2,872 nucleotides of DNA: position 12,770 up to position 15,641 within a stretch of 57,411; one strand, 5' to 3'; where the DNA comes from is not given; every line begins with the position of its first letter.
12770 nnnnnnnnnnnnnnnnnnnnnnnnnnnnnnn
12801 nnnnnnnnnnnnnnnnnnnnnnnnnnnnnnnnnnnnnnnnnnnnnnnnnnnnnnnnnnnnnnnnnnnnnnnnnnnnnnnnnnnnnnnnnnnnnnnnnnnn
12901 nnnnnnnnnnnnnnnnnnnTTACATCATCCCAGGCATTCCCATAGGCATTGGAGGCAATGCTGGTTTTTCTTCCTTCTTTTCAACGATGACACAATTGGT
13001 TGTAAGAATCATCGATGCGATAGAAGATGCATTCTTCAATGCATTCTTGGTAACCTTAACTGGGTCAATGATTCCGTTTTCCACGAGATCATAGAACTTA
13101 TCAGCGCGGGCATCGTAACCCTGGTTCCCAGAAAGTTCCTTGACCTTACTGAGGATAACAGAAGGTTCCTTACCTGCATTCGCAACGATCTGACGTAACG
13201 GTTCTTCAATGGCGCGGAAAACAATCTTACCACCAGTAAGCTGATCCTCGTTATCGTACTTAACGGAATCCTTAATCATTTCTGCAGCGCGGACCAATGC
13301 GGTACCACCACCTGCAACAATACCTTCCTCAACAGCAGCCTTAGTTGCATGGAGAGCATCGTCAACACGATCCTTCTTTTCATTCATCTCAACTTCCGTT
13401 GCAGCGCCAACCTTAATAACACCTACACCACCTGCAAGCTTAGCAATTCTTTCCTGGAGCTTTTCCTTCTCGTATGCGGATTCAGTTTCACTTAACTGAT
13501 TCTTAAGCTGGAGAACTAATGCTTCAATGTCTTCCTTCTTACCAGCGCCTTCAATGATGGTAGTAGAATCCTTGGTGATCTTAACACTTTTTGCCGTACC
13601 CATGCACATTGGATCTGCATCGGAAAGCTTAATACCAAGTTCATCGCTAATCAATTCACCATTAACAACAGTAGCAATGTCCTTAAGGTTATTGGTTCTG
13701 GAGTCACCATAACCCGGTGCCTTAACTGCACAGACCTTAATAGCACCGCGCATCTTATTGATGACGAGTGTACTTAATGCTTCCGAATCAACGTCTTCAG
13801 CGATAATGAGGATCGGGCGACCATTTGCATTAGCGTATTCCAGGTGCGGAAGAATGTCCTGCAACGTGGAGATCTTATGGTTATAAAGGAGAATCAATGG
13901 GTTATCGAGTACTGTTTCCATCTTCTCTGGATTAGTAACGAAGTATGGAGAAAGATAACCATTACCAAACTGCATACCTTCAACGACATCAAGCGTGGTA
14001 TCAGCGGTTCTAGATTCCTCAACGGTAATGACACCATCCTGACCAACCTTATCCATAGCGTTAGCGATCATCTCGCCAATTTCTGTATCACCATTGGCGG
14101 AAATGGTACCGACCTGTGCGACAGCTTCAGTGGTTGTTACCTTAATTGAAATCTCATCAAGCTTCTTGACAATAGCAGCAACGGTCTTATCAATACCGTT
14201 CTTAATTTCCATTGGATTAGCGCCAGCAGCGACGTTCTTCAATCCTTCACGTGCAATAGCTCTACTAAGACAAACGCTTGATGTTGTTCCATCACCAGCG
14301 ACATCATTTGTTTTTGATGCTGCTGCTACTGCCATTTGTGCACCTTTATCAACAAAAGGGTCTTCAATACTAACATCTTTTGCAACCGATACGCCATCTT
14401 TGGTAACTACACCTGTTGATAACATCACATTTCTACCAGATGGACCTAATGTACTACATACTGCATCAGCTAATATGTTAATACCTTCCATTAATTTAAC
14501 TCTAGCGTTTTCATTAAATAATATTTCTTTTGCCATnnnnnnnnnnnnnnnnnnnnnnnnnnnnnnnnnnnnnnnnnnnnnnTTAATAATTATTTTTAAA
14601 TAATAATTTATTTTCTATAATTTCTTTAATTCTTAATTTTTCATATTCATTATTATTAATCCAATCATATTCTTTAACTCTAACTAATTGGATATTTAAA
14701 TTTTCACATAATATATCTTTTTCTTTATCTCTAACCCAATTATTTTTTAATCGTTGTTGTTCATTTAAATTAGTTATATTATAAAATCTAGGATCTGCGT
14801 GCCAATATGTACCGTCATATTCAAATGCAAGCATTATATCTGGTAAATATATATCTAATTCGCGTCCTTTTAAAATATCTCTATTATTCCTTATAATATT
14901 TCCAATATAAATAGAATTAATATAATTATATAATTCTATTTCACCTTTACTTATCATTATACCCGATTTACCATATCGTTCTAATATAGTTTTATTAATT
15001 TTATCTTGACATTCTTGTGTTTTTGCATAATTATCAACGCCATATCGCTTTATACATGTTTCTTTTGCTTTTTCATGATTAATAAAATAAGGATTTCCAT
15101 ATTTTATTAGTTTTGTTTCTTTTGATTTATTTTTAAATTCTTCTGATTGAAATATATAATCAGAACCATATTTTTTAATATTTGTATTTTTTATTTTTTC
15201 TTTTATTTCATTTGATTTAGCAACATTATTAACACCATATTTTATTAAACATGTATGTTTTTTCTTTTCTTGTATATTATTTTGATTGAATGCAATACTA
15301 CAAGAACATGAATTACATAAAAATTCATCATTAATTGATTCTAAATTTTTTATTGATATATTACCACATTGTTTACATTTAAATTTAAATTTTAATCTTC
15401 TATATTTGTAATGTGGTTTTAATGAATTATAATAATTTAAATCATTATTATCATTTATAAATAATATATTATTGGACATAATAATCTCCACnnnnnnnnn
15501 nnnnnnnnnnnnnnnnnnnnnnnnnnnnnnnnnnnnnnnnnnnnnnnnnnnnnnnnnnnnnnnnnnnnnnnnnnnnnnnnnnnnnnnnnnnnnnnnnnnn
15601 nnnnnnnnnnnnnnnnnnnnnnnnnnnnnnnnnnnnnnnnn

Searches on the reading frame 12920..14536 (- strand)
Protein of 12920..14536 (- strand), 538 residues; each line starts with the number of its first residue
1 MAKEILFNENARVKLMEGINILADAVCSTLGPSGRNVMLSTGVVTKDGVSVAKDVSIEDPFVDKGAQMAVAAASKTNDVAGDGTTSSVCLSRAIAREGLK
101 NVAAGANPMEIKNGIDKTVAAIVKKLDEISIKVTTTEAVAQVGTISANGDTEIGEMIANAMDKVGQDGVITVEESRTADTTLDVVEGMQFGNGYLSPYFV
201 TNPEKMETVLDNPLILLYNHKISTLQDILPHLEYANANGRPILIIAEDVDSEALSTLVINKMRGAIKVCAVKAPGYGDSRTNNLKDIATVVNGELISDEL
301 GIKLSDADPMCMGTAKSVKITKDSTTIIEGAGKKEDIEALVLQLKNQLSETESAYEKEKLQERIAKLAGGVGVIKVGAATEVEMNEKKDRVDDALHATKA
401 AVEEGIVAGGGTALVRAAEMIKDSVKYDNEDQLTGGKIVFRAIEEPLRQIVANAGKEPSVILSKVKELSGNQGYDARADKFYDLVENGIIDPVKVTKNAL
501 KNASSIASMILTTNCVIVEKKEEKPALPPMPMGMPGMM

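Call 15: search_protein_families(library=phrogs, proteins=[window:12920-14536:-], max_evalue=0.001)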
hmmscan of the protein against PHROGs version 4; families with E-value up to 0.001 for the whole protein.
window:12920-14536:- (538 aa): 1 family
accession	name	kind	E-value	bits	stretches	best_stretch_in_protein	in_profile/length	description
phrog_5725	-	other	5.7e-158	527.8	1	1-524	3-538/540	chaperonin groEL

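Call 35: search_dna_similar(query=window:12920-14536:-, collection=phages, mode=protein, max_rows=15, max_evalue=1e-20)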
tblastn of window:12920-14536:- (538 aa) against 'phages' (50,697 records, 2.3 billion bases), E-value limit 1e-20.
Records with a match: 198; places in all: 198; records where one place covers at least 80% of the query: 190.
Best place of each record, by identity: <60% 198.
By first word of the organism name: Vibrio 76; Flavobacterium 73; Cellulophaga 9; uncultured 7; Bacteroides 6; Bacteriophage 5; Listeria 4; Salmonella 3; Caudoviricetes 3; Acinetobacter 2; and 8 more.
By host as written in the record: - 79; Flavobacterium sp. BAL314 68; Listeria monocytogenes 4; Flavobacterium sp. LMO8 4; Cellulophaga sp. HaHa_2_95 4; Homo sapiens 2; Vibrio alginolyticus CECT 521 2; Vibrio parahaemolyticus 2; and 29 more.
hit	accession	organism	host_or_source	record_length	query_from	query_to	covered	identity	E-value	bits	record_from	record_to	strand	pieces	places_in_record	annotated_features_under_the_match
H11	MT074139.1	Bacteroides phage DAC19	Bacteroides thetaiotaomicron VPI-5487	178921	1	526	98%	56.7%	3e-158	505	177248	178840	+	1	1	hypothetical protein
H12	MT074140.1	Bacteroides phage DAC20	Bacteroides thetaiotaomicron VPI-5488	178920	1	526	98%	56.7%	3e-158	505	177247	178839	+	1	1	hypothetical protein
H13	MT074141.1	Bacteroides phage DAC22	Bacteroides thetaiotaomicron VPI-5489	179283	1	526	98%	56.7%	3e-158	505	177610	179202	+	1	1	hypothetical protein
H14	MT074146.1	Bacteroides phage SJC03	Bacteroides thetaiotaomicron VPI-5494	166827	1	524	97%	56.9%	3e-158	505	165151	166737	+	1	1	hypothetical protein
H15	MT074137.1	Bacteroides phage DAC16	Bacteroides thetaiotaomicron VPI-5485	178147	1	526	98%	56.5%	1e-157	503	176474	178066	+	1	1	hypothetical protein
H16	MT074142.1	Bacteroides phage DAC23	Bacteroides thetaiotaomicron VPI-5490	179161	1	526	98%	56.3%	6e-157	501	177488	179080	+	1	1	hypothetical protein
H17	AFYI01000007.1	Salmonella enterica subsp. enterica serovar Infantis str. ...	Homo sapiens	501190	2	527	98%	55.2%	3e-159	508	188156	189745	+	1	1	chaperonin GroL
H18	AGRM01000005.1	Salmonella enterica subsp. houtenae str. ATCC BAA-1581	Homo sapiens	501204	2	527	98%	55.0%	9e-159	506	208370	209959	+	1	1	chaperonin GroL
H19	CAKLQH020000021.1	Acinetobacter phage MD-2021a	not known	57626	2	526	98%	53.7%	2e-152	488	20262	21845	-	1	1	groL: chaperonin Cpn60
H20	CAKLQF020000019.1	Acinetobacter phage MD-2021a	not known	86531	2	526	98%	53.7%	3e-152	488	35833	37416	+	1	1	groL: chaperonin Cpn60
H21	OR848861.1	Listeria phage LM 4-14-1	Listeria monocytogenes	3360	1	520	97%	53.8%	2e-156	479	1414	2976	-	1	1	record has no annotation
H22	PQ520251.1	Enterococcus phage IME_EF3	-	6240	1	522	97%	53.5%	5e-149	476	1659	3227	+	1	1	record has no annotation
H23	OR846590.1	Enterococcus phage Efs 1-1-1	Enterococcus faecalis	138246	1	522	97%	53.5%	3e-148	476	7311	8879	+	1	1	record has no annotation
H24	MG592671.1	Vibrio phage 2.275.O._10N.286.54.E11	Vibrio cyclitrophicus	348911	1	523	97%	52.5%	2e-145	468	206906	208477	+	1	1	HSP60 family chaperonin GroEL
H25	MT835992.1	Bacteriophage sp.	human fecal samples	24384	1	527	98%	51.4%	9e-146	469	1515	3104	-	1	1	record has no annotation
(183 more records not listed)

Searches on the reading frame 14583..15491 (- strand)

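Call 15: search_protein_families(library=phrogs, proteins=[window:14583-15491:-], max_evalue=0.001)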
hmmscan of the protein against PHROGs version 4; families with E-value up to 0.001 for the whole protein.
window:14583-15491:- (302 aa): 4 families
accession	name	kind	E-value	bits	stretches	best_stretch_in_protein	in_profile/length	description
phrog_3339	-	DNA, RNA and nucleotide metabolism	1.9e-31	110.7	2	176-296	248-352/536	homing endonuclease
phrog_559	-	DNA, RNA and nucleotide metabolism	7.9e-15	55.6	1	11-293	128-416/607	HNH endonuclease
phrog_12131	-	DNA, RNA and nucleotide metabolism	1.4e-08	35.3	1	28-135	66-167/313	homing endonuclease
phrog_9902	-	unknown function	0.00035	21.1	1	181-294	80-187/210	-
